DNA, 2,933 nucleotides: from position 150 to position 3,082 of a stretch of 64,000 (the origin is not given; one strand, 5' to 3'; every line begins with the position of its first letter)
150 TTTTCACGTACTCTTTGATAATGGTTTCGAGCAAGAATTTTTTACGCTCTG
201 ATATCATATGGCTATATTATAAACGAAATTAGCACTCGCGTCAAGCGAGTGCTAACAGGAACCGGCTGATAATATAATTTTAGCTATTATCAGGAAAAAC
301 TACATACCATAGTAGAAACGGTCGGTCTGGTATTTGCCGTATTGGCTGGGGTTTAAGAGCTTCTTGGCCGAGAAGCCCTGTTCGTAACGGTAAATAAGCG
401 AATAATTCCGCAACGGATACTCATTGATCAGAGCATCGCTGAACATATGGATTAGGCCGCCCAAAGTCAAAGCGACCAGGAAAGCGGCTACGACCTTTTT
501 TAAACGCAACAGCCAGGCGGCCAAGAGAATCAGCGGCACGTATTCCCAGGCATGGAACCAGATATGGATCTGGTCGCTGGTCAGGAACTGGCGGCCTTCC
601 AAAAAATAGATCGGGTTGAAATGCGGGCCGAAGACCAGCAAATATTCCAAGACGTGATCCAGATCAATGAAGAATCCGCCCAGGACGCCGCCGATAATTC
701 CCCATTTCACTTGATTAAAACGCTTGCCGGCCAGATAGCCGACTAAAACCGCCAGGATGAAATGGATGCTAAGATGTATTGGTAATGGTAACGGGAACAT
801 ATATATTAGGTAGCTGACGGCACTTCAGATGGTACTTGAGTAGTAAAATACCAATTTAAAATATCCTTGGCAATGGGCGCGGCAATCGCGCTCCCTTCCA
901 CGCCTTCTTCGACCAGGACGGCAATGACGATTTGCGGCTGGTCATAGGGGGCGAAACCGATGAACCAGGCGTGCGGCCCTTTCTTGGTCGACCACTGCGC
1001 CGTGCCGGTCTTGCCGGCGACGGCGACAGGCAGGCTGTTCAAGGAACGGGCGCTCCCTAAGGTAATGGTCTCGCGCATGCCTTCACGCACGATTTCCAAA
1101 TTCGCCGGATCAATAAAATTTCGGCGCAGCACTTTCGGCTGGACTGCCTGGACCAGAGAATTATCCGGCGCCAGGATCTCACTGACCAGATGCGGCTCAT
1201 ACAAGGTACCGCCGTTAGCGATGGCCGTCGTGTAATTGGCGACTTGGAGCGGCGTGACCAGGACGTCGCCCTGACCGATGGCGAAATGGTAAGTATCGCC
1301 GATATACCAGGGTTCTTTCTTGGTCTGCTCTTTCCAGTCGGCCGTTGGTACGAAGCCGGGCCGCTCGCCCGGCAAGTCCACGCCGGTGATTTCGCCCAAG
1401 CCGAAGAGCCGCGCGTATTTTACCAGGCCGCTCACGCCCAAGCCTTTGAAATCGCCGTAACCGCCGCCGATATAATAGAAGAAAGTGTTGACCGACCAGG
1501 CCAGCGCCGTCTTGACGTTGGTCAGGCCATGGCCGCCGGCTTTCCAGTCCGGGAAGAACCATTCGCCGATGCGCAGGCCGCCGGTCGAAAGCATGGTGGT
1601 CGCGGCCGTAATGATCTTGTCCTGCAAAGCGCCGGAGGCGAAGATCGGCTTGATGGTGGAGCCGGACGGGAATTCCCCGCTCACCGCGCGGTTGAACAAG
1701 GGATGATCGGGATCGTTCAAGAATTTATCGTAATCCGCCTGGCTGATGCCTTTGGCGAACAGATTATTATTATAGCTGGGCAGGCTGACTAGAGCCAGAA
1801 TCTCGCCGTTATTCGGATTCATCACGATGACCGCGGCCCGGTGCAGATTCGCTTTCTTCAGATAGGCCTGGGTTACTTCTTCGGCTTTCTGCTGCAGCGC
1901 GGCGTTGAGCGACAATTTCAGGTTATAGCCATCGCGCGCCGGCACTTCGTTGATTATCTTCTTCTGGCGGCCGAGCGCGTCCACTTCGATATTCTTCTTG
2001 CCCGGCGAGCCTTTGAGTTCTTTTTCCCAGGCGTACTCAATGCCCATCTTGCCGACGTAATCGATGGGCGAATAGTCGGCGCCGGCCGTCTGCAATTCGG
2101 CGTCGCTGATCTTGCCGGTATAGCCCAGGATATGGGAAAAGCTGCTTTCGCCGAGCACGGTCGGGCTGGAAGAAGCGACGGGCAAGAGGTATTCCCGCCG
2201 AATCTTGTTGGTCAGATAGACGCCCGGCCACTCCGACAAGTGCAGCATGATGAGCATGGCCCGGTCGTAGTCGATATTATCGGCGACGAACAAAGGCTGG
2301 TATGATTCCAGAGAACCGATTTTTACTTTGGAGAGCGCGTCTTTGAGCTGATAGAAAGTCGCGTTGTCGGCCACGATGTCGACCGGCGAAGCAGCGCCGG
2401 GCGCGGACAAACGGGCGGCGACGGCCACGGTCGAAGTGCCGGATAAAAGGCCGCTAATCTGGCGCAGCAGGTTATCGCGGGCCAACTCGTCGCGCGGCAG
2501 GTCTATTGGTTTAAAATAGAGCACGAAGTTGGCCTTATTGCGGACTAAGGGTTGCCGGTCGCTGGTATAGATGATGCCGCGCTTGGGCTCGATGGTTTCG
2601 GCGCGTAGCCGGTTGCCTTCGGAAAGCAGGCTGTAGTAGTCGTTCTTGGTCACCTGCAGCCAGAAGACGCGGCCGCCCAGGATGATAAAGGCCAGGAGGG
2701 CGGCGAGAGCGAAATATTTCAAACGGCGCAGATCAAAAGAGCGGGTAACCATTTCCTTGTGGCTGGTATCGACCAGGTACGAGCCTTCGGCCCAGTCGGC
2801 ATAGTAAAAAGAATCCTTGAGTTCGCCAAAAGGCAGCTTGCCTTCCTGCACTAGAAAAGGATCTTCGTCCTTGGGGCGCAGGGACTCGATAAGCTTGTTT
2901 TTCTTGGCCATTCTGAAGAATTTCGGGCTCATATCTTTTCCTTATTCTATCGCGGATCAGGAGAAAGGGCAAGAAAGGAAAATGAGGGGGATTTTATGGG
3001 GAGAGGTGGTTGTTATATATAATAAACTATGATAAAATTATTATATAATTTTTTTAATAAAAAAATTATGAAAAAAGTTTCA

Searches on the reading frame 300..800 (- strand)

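Call 87: search_protein_families(library=pfam, proteins=[window:300-800:-], max_evalue=0.001)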
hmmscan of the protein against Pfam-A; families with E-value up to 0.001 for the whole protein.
window:300-800:- (166 aa): 1 family
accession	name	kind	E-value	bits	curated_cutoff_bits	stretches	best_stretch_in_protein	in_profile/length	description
PF04307.19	YdjM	-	0.0001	22.3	29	1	12-126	5-110/176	YdjM inner membrane protein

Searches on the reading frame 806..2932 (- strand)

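Call 30: search_protein_families(library=pfam, proteins=[window:806-2932:-], max_evalue=0.001)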
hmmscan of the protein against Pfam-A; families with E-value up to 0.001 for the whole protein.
window:806-2932:- (708 aa): 2 families
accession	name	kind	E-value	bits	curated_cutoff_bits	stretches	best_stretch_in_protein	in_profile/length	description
PF00905.27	Transpeptidase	-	5.6e-63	213.4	22.1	1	367-692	2-298/299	Penicillin binding protein transpeptidase domain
PF03717.20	PBP_dimer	-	1.6e-29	104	24.4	1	114-324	2-176/180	Penicillin-binding Protein dimerisation domain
